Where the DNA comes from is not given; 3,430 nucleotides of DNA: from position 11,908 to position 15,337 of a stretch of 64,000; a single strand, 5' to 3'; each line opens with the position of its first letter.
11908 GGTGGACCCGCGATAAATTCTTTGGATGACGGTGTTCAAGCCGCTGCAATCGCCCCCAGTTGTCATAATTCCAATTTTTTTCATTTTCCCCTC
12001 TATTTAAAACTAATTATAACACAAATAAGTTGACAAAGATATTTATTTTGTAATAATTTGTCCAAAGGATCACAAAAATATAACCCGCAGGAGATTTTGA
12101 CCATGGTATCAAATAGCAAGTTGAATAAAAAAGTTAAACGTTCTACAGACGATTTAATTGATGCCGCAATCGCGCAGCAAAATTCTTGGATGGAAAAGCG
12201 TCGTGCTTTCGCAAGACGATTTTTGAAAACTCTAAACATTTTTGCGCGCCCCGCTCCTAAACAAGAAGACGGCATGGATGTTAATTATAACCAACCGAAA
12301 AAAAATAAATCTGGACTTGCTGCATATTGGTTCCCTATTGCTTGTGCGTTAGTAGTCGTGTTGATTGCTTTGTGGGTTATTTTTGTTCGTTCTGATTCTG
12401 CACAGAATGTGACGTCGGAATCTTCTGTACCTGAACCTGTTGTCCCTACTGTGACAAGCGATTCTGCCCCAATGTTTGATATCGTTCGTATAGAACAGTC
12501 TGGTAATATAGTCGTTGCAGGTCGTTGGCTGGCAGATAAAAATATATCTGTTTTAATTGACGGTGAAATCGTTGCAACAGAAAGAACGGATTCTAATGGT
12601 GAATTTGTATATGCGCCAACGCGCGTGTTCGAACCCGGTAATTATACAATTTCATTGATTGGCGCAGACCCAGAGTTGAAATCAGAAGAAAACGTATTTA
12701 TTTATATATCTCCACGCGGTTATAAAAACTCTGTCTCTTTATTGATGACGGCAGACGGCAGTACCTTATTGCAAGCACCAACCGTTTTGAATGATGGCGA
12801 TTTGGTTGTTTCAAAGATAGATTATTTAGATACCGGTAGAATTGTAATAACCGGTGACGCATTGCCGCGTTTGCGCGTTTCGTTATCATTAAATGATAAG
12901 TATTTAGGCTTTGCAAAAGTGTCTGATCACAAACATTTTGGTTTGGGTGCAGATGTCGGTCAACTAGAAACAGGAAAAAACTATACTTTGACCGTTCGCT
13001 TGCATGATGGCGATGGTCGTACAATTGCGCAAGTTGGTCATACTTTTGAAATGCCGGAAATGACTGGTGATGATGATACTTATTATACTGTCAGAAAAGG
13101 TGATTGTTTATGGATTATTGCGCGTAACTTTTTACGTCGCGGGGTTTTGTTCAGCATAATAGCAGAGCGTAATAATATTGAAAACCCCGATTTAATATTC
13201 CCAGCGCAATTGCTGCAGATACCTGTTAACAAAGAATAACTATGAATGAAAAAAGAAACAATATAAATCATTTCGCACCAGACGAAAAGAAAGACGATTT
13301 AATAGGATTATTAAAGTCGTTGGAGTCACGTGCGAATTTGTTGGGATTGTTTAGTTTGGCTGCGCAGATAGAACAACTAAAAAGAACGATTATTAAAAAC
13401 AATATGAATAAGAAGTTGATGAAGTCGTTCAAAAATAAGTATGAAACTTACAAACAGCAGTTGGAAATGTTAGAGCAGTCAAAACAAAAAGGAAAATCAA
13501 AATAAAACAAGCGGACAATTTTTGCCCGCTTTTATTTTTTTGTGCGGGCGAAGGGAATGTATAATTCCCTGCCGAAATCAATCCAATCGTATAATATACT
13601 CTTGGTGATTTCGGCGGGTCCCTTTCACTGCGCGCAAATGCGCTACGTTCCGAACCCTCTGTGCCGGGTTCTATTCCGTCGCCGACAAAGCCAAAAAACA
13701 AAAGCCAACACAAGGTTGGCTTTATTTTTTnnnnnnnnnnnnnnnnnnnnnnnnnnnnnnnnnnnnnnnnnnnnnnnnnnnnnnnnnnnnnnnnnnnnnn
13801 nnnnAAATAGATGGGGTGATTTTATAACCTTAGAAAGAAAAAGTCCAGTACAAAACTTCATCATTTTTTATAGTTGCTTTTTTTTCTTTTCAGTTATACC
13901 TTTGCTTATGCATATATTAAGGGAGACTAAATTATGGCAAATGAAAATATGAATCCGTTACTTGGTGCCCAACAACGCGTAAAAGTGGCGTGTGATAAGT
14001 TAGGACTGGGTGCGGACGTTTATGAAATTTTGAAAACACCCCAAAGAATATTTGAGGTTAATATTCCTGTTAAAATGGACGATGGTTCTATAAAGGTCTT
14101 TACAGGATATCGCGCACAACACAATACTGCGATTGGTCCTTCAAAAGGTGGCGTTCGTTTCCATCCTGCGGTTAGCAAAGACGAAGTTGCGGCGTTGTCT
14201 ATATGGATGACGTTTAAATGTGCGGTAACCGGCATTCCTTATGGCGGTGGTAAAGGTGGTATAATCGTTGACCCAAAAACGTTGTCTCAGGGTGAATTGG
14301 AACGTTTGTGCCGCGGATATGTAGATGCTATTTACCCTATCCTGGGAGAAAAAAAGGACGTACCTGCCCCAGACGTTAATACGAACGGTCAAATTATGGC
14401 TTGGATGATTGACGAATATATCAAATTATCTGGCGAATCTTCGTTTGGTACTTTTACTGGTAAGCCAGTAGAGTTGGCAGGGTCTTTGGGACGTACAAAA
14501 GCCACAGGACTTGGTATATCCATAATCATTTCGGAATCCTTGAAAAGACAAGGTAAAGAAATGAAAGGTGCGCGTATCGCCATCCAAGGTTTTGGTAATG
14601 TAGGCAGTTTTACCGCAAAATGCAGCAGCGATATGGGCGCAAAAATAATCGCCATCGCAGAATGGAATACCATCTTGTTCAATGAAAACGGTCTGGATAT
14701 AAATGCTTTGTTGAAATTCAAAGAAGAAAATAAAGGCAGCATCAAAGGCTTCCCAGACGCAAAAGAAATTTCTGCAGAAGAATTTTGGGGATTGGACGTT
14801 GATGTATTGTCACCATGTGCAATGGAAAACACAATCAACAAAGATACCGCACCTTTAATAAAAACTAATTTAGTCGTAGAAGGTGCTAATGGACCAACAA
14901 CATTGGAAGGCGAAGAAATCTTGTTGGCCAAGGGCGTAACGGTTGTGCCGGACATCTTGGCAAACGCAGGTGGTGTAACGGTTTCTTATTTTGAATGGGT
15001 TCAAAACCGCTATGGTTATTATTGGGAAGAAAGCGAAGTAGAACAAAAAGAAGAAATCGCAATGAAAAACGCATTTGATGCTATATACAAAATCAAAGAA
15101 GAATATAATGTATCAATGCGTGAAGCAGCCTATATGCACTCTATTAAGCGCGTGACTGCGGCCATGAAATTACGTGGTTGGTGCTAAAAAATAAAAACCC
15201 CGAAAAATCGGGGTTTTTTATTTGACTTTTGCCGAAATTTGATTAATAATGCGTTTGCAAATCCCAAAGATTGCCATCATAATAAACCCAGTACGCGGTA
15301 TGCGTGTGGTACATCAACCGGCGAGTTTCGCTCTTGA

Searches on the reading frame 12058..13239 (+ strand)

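Call 82: search_protein_families(library=pfam, proteins=[window:12058-13239:+], max_evalue=0.00001)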
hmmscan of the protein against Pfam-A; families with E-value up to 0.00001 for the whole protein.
window:12058-13239:+ (393 aa): 1 family
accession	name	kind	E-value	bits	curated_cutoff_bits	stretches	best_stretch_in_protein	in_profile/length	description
PF01476.26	LysM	-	9.8e-10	38.7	20.9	1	343-389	1-43/43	LysM domain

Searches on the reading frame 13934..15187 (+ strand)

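Call 82: search_protein_families(library=pfam, proteins=[window:13934-15187:+], max_evalue=0.00001)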
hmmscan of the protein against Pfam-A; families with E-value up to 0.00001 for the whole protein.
window:13934-15187:+ (417 aa): 2 families
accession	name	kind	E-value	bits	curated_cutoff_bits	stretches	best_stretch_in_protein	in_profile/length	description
PF00208.27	ELFV_dehydrog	-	4.1e-78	262.8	23.4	1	183-415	2-241/241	Glutamate/Leucine/Phenylalanine/Valine dehydrogenase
PF02812.23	ELFV_dehydrog_N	-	2e-59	199.4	25.3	1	36-162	1-127/129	Glu/Leu/Phe/Val dehydrogenase, dimerisation domain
